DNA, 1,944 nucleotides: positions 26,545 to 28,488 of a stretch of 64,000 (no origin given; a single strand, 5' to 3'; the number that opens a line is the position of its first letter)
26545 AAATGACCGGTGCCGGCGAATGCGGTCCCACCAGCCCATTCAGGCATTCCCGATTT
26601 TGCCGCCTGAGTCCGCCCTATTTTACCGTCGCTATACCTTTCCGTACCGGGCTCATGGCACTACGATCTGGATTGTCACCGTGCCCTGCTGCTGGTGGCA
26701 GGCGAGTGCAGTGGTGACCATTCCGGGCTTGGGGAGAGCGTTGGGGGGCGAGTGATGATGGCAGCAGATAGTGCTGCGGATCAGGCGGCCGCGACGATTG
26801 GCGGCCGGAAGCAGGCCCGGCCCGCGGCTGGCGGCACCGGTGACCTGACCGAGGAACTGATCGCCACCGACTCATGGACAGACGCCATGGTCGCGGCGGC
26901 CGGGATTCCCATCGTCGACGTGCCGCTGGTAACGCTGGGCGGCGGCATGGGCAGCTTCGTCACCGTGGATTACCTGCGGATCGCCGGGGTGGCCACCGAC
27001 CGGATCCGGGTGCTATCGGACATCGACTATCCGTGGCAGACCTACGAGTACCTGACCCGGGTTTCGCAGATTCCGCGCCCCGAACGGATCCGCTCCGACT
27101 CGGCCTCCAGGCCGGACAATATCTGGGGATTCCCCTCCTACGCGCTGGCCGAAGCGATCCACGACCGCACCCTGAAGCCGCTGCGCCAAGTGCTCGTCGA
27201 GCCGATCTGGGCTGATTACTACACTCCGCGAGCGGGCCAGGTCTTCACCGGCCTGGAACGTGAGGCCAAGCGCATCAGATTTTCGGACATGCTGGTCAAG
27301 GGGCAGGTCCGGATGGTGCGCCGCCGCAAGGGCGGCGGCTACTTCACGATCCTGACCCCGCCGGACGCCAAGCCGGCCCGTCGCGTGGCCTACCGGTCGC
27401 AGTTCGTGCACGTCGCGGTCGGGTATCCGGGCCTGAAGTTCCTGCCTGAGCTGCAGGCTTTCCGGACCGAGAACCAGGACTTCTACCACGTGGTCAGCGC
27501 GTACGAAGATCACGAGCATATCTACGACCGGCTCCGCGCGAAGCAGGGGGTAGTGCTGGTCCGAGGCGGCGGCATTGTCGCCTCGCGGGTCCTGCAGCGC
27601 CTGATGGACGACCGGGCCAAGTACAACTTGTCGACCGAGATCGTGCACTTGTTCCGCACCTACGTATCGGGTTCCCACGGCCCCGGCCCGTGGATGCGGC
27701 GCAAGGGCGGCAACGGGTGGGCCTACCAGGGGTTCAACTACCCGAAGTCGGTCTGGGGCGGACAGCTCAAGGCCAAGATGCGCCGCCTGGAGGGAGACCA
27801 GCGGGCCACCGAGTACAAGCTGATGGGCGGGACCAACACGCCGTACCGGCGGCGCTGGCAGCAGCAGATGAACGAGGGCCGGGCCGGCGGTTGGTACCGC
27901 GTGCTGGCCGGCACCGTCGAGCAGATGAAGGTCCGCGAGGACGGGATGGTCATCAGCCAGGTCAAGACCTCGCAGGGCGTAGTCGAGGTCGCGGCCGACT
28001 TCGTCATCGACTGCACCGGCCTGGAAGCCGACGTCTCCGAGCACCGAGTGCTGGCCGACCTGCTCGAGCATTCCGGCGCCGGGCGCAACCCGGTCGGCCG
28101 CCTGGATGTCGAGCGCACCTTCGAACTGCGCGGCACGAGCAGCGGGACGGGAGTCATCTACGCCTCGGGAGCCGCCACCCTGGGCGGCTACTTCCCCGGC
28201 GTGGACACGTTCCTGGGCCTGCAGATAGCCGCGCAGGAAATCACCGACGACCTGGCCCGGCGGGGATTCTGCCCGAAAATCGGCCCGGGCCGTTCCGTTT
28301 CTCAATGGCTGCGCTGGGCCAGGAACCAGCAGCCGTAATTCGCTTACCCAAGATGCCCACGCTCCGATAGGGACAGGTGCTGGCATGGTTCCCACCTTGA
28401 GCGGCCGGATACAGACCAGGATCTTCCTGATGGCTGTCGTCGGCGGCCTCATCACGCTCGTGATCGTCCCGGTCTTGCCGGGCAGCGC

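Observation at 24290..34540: ~10 kb phospho-threonine signalling island inserted into the conserved FHA-MerR-nuclease-MerR / gcvP block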

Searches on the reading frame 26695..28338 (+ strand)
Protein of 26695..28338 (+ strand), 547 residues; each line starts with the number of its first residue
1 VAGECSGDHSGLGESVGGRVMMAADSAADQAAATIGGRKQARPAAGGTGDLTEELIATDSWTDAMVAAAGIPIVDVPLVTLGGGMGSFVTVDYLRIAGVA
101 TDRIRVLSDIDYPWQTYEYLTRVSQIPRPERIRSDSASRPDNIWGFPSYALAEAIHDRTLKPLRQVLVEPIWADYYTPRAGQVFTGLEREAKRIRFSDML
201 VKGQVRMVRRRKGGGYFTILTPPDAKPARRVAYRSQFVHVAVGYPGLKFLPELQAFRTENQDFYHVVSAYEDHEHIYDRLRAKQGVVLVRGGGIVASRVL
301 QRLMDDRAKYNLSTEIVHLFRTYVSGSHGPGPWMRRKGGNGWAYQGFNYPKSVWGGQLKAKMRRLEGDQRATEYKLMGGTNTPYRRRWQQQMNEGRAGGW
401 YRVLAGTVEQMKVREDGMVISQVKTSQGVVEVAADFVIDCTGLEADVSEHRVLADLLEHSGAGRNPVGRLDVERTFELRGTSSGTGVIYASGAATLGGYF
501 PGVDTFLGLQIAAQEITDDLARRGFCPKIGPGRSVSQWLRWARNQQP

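Call 6: search_protein_families(library=pfam, proteins=[window:26695-28338:+], max_evalue=0.01)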
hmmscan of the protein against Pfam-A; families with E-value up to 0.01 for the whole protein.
window:26695-28338:+ (547 aa): 1 family
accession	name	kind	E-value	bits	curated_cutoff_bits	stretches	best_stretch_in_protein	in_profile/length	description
PF04820.20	Trp_halogenase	-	0.00095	18.6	21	1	403-450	175-220/458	Tryptophan halogenase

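Call 10: search_protein_families(library=ncbifam, proteins=[window:26755-28338:+], max_evalue=0.01)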
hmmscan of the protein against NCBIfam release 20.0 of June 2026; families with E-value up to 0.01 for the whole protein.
window:26755-28338:+ (527 aa): 0 families

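Call 11: search_protein_families(library=padloc, proteins=[window:26755-28338:+], max_evalue=0.01)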
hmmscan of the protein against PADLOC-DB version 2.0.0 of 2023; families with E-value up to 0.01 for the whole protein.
window:26755-28338:+ (527 aa): 0 families

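Call 12: find_homologous_proteins(query=window:26755-28338:+)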
Query window:26755-28338:+ (527 aa): 2194 proteins with E <= 0.001 among 8000 candidates; the best 120 are listed.
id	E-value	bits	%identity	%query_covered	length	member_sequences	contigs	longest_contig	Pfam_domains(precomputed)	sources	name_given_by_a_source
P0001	0.0e+0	1175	97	100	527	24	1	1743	-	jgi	jgi:hypothetical protein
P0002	0.0e+0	1060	87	100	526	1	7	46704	-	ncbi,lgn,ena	ncbi:MAG: hypothetical protein WAK82_16770 [Streptosporangiaceae bacterium]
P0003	0.0e+0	1058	87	100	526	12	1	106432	-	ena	-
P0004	0.0e+0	1058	85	100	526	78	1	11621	-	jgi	jgi:hypothetical protein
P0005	0.0e+0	1056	86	100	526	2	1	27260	-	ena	-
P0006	0.0e+0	1055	86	100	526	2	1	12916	-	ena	-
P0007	0.0e+0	1055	88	100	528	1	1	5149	-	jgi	jgi:hypothetical protein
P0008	0.0e+0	1051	86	100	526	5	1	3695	-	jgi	-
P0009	0.0e+0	1051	87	99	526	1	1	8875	-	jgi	jgi:hypothetical protein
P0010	0.0e+0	1049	88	99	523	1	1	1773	-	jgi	jgi:hypothetical protein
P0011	0.0e+0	1048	86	100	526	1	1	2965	-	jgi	jgi:hypothetical protein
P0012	0.0e+0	1045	88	98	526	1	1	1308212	-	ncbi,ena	-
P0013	0.0e+0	1044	85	100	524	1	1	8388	-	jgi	jgi:hypothetical protein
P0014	0.0e+0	1044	86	100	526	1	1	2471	-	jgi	jgi:hypothetical protein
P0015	0.0e+0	1041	89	94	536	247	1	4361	-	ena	-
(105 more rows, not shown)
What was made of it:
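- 26755..28338 (+): Core: FLAV, a two-dinucleotide-binding-domain flavoprotein with an N-hydroxylating-monooxygenase-like fold; no Pfam or NCBIfam family. More than 2194 homologues, all unnamed (call 12).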

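Call 13: search_solved_structures(query=window:26755-28338:+, max_evalue=1)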
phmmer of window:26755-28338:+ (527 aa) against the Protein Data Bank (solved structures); distinct sequences matched with E-value up to 1: 2.
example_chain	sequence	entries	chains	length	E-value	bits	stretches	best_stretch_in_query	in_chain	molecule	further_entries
8arm_A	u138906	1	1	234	0.89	11.4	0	164-198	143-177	LSSmScarlet2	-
1kag_A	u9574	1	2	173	0.96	11.3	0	253-287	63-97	Shikimate kinase I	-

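Call 15: find_related_loci(query=A1, collection=genome_contigs, flank=10000)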
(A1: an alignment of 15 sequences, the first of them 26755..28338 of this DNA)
Query A1 (527 aa) in genome_contigs; peptide patterns used: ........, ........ (x = any residue, [..] = any of these).
489 stretches matched a pattern; 479 encode a relative of the query (tblastn E <= 1e-3); the best 80 are kept; 80 distinct loci.
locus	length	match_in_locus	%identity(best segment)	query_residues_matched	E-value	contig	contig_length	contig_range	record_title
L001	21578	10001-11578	96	2-527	0e+0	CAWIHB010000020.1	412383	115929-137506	MAG: uncultured Actinomycetes bacterium isolate MFD05502.bin.2.31 genome assembly, contig: contig_6756, whole genome sho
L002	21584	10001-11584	95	2-527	0e+0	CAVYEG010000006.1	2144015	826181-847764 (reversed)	MAG: uncultured Actinomycetes bacterium isolate MFD09603.bin.2.187 genome assembly, contig: contig_3103, whole genome sh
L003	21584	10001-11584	94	2-527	0e+0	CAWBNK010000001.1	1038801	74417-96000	MAG: uncultured Actinomycetes bacterium isolate MFD04463.bin.3.136 genome assembly, contig: contig_10866, whole genome s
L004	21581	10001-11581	87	1-527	0e+0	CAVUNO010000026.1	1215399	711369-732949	MAG: uncultured Actinomycetes bacterium isolate MFD02579.bin.1.52 genome assembly, contig: contig_653, whole genome shot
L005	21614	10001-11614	85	2-527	0e+0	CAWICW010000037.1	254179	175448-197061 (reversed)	MAG: uncultured Actinomycetes bacterium isolate MFD09567.bin.2.46 genome assembly, contig: contig_50285, whole genome sh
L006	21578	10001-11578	87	2-527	0e+0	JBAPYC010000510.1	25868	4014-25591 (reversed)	MAG: Streptosporangiaceae bacterium isolate MFD00259_ilm_asm_bin16 k127_283257, whole genome shotgun sequence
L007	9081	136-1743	85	2-527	0e+0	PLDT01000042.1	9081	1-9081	MAG: Actinomycetota bacterium isolate palsa_599 73.20111000_P1S.6_contig_7313, whole genome shotgun sequence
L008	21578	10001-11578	85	2-527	0e+0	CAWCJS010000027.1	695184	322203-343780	MAG: uncultured Actinomycetes bacterium isolate MFD00731.bin.2.111 genome assembly, contig: contig_6703, whole genome sh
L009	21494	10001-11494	89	30-527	0e+0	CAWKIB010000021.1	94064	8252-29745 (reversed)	MAG: uncultured Actinomycetes bacterium isolate MFD02671.bin.2.59 genome assembly, contig: contig_19411, whole genome sh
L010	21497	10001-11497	88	29-527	0e+0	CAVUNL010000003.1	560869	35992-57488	MAG: uncultured Actinomycetes bacterium isolate MFD02579.bin.2.46 genome assembly, contig: contig_11955, whole genome sh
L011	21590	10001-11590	85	2-527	0e+0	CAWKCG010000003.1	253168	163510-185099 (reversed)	MAG: uncultured Actinomycetes bacterium isolate MFD03044.bin.3.130 genome assembly, contig: contig_14602, whole genome s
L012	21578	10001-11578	83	2-527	0e+0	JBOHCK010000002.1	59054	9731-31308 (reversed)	MAG: Streptosporangiaceae bacterium isolate SE1507_metabat2.bin.64 NODE_198_length_59054_cov_5.653368, whole genome shot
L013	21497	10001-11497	87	29-527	0e+0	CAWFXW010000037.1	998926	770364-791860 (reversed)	MAG: uncultured Actinomycetes bacterium isolate MFD06714.bin.2.131 genome assembly, contig: contig_9045, whole genome sh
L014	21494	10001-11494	87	30-527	0e+0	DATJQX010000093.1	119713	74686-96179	MAG TPA_asm: Streptosporangiaceae bacterium isolate SMAG_U14952 k141_1182329, whole genome shotgun sequence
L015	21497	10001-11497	87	29-527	0e+0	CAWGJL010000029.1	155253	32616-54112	MAG: uncultured Actinomycetes bacterium isolate MFD09603.bin.2.282 genome assembly, contig: contig_44390, whole genome s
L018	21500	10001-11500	78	28-527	0e+0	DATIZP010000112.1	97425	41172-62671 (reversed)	MAG TPA_asm: Streptosporangiaceae bacterium isolate SMAG_U15304 k141_4644190, whole genome shotgun sequence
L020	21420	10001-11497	78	29-527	0e+0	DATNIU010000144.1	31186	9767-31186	MAG TPA_asm: Streptosporangiaceae bacterium isolate SMAG_U11381 k141_330388, whole genome shotgun sequence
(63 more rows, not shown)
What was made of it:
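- The loci come from Streptosporangiaceae, Thermomonospora and Actinocorallia, four genera of Micromonosporaceae, Nocardioides, Cryptosporangium, Jatrophihabitans, Pseudonocardiales and Frankiales (call 15).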

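Call 24: search_protein_families(library=pfam, proteins=[L018:8410-9699:+, L005:8247-9728:+, L006:20567-21508:-, L018:18897-19862:-, L020:19550-20491:-, L020:3819-6569:+, L020:6954-7424:-], max_evalue=0.001)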
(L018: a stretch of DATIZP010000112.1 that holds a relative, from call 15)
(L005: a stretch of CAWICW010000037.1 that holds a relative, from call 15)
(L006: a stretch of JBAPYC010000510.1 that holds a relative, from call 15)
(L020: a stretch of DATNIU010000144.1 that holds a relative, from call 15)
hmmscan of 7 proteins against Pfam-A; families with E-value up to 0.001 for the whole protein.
L018:8410-9699:+ (429 aa): 2 families
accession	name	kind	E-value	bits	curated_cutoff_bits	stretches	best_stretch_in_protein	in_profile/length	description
PF11258.13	DUF3048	-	1.7e-27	96.9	25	1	159-281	18-145/148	Protein of unknown function (DUF3048) N-terminal domain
PF17479.7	DUF3048_C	-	3.5e-17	63.2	25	1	307-418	3-114/114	Protein of unknown function (DUF3048) C-terminal domain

L005:8247-9728:+ (493 aa): 3 families
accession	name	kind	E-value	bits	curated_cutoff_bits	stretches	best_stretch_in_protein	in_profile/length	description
PF13367.11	PrsW-protease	-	2.3e-13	50.6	23.5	1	267-451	12-190/196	PrsW family intramembrane metalloprotease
PF00498.31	FHA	-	4.4e-10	40.3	20.7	1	21-80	1-58/67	FHA domain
PF16697.10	Yop-YscD_cpl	-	6e-06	26.9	33.2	1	17-74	15-75/94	Inner membrane component of T3SS, cytoplasmic domain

L006:20567-21508:- (313 aa): 3 families
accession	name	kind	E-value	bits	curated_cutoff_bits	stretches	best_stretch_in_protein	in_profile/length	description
PF00005.33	ABC_tran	-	6.6e-29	101.7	25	1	15-155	2-137/137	ABC transporter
PF13304.12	AAA_21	-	9.9e-13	49.3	27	2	125-186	236-300/304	AAA domain, putative AbiEii toxin, Type IV TA system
PF13604.12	AAA_30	-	1.5e-05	25.3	27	1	25-80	19-71/191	AAA domain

L018:18897-19862:- (321 aa): 1 family
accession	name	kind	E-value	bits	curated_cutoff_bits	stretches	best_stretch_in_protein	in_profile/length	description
PF00950.22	ABC-3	-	3.9e-34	118.8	20.1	1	50-308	3-256/258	ABC 3 transport family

L020:19550-20491:- (313 aa): 1 family
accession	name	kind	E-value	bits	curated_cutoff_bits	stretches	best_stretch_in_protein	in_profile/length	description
PF01297.22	ZnuA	-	1.4e-42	146.4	29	1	47-306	1-263/263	Zinc-uptake complex component A periplasmic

L020:3819-6569:+ (916 aa): 1 family
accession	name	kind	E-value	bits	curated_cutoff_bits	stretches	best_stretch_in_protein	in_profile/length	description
PF02687.27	FtsX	-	3.2e-09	37.3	25.5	2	787-902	4-112/120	FtsX-like permease C-terminal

L020:6954-7424:- (156 aa): 0 families

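Call 29: predict_structure(alignment_id=A1)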
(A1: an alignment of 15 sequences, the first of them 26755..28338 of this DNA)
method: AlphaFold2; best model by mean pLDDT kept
length: 527 residues; sequences in the alignment: 15
mean_pLDDT: 56.4   pTM: 0.49
mean pLDDT of the five models: 56.4, 55.8, 49.3, 48.6, 42.4
residues with pLDDT >= 90: 25; 70-90: 160; 50-70: 109; < 50: 233
segments of 3 or more residues with pLDDT < 50: 1-26, 93-163, 222-229, 304-342, 354-362, 422-463, 472-487, 511-527
pLDDT, mean of each block of 10 residues (from residue 1): 28 25 48 72 87 87 62 75 78 43 30 30 36 41 36 30 54 78 72 81 62 82 39 60 60 72 87 63 82 86 46 34 36 33 57 43 59 86 82 86 84 86 35 35 26 24 52 31 41 68 73 44 38
secondary structure, 60 per line:
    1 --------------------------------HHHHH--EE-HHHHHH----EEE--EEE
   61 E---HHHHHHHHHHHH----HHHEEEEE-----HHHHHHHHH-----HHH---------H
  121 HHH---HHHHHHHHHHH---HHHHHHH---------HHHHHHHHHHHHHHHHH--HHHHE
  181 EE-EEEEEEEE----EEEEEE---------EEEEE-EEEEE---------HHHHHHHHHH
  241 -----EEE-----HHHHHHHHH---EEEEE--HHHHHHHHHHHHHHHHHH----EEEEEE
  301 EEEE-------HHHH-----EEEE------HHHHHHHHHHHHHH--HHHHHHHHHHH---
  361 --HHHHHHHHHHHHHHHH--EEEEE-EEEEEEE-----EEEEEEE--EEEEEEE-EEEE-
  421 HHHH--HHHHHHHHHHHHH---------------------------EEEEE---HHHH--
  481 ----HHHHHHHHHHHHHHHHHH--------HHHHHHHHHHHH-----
elements in order: H33-37 H43-48 E53-55 E58-61 H65-76 E84-88 H94-102 H120-123 H127-137 H141-147 H157-173 H176-179 E180-182 E184-191 E196-201 E211-215 E217-221 H231-240 E246-248 H254-262 E266-270 H273-290 E295-304 H312-315 E321-324 H331-344 H347-357 H363-378 E381-385 E387-393 E399-405 E408-414 E416-419 H421-424 H427-439 E467-471 H475-478 H485-502 H511-522
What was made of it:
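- Tried and rejected: The first AF2 run used a shallow 15-sequence alignment (74-87% identity) and gave pLDDT 56 (call 29).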

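Call 30: search_protein_representatives(protein=window:26755-28338:+)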
Query: 527 residues. Proteins with E-value up to 0.001 (for the whole library): 561; up to 1e-10: 437; up to 1e-30: 230. The best 150 are listed.
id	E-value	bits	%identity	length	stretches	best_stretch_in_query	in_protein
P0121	1.5e-211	720.2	63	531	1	14-525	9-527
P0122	1.6e-175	601.3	56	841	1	24-525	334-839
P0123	1.4e-139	482.7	49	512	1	41-524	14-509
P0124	5.8e-136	470.8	59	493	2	196-445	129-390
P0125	1.4e-130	453.0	64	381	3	161-362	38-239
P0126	1.0e-127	443.6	57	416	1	19-379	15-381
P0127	1.0e-127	443.5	54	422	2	47-310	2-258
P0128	8.7e-127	440.5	58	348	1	120-464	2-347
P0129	1.2e-126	440.1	45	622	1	28-527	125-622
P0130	7.2e-123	427.6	44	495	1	30-525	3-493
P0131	1.2e-122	426.8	43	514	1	27-522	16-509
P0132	1.1e-121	423.7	43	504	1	33-527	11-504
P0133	1.7e-114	399.9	65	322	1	23-308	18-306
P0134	6.0e-111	388.2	44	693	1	46-527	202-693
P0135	7.1e-109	381.4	58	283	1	246-525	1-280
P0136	4.0e-108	378.9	42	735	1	47-525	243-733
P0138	1.1e-107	377.4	40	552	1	26-527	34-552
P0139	2.1e-107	376.6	42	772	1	50-525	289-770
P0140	1.2e-106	374.0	44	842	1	46-527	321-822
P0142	1.2e-104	367.5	39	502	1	32-522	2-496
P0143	3.7e-104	365.8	41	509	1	49-527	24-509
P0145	7.2e-101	355.0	41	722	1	44-526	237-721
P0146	1.2e-100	354.3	40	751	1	41-527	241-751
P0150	1.1e-97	344.5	39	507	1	35-527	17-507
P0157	2.5e-93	330.1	40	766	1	56-527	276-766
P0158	7.2e-93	328.6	37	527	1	36-525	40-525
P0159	1.3e-92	327.7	41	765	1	46-527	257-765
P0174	3.6e-86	306.5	37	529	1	52-527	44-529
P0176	1.0e-85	304.9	40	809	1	48-526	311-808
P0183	1.6e-81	291.1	38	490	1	48-526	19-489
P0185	3.4e-80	286.8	38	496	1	47-522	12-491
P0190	6.9e-79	282.4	38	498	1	42-527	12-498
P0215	2.7e-64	234.3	30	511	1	60-527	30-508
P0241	3.0e-58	214.3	27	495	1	45-526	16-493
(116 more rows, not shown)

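Call 31: search_protein_families(library=pfam, proteins=[P0122, P0129, P0134, P0136, P0139, P0140, P0146, P0157, P0176, P0241], max_evalue=0.01)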
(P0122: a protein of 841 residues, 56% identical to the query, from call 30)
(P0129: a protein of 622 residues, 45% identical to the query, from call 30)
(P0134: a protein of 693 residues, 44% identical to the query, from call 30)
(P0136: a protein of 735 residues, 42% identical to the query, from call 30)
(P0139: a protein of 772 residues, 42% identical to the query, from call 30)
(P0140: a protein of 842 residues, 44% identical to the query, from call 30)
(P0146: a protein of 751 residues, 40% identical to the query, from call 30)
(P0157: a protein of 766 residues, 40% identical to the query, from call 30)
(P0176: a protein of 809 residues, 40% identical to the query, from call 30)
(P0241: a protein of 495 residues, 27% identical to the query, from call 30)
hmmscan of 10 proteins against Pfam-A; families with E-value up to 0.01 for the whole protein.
P0122 (841 aa): 3 families
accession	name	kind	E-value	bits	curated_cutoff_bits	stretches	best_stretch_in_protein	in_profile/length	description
PF00069.31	Pkinase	-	8.8e-42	143.8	31.7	1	9-267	1-253/263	Protein kinase domain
PF07714.23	PK_Tyr_Ser-Thr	-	2.6e-28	99.5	23.1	1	11-265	3-248/258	Protein tyrosine and serine/threonine kinase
PF01636.29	APH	-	3.5e-05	24.1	23.2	1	55-145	90-183/239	Phosphotransferase enzyme family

P0129 (622 aa): 0 families

P0134 (693 aa): 2 families
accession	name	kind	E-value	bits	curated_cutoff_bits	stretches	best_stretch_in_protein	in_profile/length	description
PF00498.31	FHA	-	1.2e-10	42.1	20.7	1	26-99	3-67/67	FHA domain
PF16697.10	Yop-YscD_cpl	-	4.3e-06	27.3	33.2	1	43-105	27-90/94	Inner membrane component of T3SS, cytoplasmic domain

P0136 (735 aa): 3 families
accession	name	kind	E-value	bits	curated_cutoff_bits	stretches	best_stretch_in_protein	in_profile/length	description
PF00498.31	FHA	-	1.8e-15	57.5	20.7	1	26-92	1-67/67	FHA domain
PF16697.10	Yop-YscD_cpl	-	1.5e-06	28.8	33.2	1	26-97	19-89/94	Inner membrane component of T3SS, cytoplasmic domain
PF04820.20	Trp_halogenase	-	0.0096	15.2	21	0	583-639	172-223/458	Tryptophan halogenase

P0139 (772 aa): 2 families
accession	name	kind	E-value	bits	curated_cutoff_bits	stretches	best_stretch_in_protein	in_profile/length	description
PF00498.31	FHA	-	8.4e-30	103.4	20.7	2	40-99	4-67/67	FHA domain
PF16697.10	Yop-YscD_cpl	-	4.4e-13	49.8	33.2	2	160-218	29-89/94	Inner membrane component of T3SS, cytoplasmic domain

P0140 (842 aa): 2 families
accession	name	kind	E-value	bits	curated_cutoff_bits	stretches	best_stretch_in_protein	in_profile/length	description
PF00498.31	FHA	-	2.1e-23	83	20.7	2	22-83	1-67/67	FHA domain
PF16697.10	Yop-YscD_cpl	-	1.1e-14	54.9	33.2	2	23-88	20-89/94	Inner membrane component of T3SS, cytoplasmic domain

P0146 (751 aa): 2 families
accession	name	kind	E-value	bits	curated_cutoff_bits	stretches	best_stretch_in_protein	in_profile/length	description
PF00498.31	FHA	-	4.2e-32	110.8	20.7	2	25-82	2-62/67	FHA domain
PF16697.10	Yop-YscD_cpl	-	4.1e-17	62.7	33.2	2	25-94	20-90/94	Inner membrane component of T3SS, cytoplasmic domain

P0157 (766 aa): 2 families
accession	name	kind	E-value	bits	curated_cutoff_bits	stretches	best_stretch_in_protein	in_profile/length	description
PF00498.31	FHA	-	8e-12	45.9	20.7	1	52-102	16-66/67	FHA domain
PF16697.10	Yop-YscD_cpl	-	8.2e-05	23.2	33.2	1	53-109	35-90/94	Inner membrane component of T3SS, cytoplasmic domain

P0176 (809 aa): 2 families
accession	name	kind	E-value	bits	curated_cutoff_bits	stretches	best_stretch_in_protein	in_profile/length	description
PF00498.31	FHA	-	2.8e-29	101.8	20.7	2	34-106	1-66/67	FHA domain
PF16697.10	Yop-YscD_cpl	-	4.9e-13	49.6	33.2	2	149-210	27-89/94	Inner membrane component of T3SS, cytoplasmic domain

P0241 (495 aa): 0 families
